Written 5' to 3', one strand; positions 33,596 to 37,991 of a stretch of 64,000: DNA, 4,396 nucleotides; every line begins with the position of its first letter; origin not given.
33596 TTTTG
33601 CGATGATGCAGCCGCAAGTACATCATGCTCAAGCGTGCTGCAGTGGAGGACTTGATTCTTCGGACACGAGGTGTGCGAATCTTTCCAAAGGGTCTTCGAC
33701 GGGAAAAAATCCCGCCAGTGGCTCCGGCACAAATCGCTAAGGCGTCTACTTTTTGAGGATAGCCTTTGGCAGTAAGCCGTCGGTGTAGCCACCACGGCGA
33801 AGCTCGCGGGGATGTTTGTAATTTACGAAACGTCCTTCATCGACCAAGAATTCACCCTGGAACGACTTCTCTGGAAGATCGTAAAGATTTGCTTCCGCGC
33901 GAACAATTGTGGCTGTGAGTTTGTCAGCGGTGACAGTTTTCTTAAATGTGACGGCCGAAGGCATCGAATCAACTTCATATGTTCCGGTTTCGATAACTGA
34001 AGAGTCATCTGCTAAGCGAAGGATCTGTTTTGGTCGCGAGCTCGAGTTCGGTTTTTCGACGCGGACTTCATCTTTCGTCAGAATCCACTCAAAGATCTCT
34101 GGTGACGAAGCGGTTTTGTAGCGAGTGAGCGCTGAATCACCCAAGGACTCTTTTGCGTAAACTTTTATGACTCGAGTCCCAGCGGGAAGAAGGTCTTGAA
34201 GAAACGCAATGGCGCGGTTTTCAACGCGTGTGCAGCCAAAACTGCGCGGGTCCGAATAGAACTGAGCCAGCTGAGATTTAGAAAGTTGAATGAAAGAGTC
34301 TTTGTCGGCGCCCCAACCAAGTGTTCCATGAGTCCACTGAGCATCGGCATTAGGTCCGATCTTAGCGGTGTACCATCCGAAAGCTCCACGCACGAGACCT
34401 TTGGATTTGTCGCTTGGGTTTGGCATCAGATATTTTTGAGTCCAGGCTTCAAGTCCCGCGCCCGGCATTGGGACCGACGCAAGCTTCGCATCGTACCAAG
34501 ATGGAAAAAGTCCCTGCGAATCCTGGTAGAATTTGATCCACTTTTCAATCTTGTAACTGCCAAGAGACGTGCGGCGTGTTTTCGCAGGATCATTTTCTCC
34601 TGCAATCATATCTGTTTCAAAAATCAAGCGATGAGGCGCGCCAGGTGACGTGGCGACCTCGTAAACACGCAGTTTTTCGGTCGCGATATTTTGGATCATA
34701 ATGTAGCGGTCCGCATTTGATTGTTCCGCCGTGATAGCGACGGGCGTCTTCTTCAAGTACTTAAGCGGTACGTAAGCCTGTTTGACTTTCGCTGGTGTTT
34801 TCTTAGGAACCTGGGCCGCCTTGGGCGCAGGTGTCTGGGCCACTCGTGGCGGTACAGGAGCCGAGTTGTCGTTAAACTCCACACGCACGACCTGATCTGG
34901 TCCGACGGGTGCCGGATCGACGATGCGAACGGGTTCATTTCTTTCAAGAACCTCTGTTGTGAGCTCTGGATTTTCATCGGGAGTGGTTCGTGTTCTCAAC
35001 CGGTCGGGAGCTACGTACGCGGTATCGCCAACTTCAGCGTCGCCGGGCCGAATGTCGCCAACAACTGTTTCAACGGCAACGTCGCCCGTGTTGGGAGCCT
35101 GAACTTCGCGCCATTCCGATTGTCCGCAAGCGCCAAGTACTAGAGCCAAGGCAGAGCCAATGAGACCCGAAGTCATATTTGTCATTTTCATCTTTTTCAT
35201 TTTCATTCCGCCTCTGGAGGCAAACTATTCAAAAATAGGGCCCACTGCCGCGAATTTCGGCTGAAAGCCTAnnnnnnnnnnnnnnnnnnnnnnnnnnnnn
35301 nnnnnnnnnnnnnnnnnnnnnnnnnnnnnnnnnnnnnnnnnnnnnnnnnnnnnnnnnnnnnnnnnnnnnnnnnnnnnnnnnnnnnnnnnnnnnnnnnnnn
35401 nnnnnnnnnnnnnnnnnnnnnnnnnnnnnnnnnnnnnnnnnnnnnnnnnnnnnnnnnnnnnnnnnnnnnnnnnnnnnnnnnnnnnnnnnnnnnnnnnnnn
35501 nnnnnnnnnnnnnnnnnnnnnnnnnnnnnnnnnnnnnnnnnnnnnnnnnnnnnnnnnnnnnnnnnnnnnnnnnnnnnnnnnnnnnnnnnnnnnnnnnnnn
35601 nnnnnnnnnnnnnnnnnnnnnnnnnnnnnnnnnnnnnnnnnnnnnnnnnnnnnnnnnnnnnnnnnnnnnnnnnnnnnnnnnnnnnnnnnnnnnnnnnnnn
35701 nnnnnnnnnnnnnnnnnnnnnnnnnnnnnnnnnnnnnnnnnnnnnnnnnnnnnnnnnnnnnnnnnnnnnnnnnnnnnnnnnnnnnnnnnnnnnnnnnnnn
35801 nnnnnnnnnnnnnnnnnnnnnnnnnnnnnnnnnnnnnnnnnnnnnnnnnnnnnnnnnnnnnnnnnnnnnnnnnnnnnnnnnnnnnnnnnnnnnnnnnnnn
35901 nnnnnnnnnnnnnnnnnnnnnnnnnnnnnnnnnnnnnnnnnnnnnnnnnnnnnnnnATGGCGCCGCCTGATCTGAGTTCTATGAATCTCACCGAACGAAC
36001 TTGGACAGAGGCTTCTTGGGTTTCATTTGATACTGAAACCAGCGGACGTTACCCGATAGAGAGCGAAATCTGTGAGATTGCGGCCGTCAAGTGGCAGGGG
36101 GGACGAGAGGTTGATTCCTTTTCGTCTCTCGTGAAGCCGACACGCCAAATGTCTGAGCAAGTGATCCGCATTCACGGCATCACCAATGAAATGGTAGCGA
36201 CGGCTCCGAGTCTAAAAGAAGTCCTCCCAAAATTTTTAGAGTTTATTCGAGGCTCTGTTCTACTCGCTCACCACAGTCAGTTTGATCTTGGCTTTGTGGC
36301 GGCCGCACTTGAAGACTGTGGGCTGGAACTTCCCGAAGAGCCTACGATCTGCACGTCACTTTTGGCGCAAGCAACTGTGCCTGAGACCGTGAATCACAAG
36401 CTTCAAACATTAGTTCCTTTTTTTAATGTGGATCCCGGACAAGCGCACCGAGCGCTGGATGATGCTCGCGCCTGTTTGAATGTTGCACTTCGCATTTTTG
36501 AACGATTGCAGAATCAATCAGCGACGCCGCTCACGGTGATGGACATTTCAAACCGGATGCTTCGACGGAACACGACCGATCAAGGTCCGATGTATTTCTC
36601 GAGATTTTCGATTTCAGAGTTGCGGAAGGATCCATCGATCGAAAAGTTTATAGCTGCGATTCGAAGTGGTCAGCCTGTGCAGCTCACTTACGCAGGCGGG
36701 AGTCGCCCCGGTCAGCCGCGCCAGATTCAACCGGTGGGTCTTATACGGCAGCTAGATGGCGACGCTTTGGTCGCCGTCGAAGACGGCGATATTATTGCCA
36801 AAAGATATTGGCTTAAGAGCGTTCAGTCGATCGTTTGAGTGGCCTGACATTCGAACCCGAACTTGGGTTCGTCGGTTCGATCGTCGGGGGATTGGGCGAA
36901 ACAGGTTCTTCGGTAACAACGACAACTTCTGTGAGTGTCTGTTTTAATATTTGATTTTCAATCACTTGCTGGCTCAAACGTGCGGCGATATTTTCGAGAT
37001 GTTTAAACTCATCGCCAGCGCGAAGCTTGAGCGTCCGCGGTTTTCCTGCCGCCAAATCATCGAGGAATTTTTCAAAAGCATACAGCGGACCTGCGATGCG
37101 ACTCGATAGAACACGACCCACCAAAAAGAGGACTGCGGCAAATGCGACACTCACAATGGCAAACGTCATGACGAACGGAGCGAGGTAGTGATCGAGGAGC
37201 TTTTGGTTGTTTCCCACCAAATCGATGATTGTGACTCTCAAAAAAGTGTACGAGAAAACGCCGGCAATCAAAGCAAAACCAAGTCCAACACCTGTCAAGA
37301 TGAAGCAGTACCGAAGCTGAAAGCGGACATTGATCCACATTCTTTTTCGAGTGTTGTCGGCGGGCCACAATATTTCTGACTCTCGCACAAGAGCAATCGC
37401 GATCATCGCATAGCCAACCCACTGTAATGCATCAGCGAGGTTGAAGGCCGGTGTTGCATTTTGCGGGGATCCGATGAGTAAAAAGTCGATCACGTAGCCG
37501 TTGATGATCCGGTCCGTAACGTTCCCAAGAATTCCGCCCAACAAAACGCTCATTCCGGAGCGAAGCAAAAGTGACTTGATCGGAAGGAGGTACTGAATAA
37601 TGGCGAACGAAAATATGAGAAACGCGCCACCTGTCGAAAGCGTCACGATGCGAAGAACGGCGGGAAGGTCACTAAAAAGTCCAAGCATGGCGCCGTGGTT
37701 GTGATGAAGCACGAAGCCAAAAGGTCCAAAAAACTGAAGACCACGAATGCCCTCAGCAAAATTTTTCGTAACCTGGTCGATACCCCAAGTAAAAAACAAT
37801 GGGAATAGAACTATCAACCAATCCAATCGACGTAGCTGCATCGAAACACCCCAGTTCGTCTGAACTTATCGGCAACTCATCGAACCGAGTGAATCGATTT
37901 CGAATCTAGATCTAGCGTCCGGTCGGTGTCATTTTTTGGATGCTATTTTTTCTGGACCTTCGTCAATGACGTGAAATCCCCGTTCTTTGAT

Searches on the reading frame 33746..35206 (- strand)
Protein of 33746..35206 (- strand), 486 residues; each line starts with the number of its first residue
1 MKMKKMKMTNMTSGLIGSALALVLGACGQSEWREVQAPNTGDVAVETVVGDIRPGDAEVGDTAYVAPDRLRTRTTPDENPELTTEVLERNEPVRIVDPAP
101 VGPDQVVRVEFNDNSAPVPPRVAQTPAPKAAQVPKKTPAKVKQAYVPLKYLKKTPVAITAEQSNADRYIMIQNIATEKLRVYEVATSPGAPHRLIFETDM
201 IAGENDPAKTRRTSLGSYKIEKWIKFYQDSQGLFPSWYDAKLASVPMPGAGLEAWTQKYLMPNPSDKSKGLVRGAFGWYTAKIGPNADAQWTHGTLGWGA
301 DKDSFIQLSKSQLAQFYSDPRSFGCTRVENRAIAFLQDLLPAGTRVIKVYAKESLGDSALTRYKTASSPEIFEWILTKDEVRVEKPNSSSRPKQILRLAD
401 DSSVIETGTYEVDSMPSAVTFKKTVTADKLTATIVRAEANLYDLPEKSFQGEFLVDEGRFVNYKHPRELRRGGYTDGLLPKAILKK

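Call 99: search_protein_families(library=pfam, proteins=[window:33746-35206:-], max_evalue=0.0001)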
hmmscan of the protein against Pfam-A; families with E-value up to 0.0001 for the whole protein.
window:33746-35206:- (486 aa): 1 family
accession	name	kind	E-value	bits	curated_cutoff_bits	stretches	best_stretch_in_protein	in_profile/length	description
PF03734.19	YkuD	-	4.6e-05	24.5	23.4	0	194-347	22-145/146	L,D-transpeptidase catalytic domain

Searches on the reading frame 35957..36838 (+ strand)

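Call 99: search_protein_families(library=pfam, proteins=[window:35957-36838:+], max_evalue=0.0001)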
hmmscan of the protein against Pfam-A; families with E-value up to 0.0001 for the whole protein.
window:35957-36838:+ (293 aa): 2 families
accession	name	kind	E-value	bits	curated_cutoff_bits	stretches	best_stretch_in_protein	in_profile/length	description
PF00929.31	RNase_T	-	1.9e-36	126.5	24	1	22-176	1-163/164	Exonuclease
PF16473.11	Rv2179c-like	-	2.3e-08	34.4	27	1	23-178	4-174/177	3'-5' exoribonuclease Rv2179c-like domain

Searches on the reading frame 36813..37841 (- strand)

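Call 99: search_protein_families(library=pfam, proteins=[window:36813-37841:-], max_evalue=0.0001)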
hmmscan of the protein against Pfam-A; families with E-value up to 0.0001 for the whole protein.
window:36813-37841:- (342 aa): 1 family
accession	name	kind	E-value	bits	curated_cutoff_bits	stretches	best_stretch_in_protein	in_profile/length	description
PF01252.23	Peptidase_A8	-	3e-20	73.3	25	1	17-152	4-141/142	Signal peptidase (SPase) II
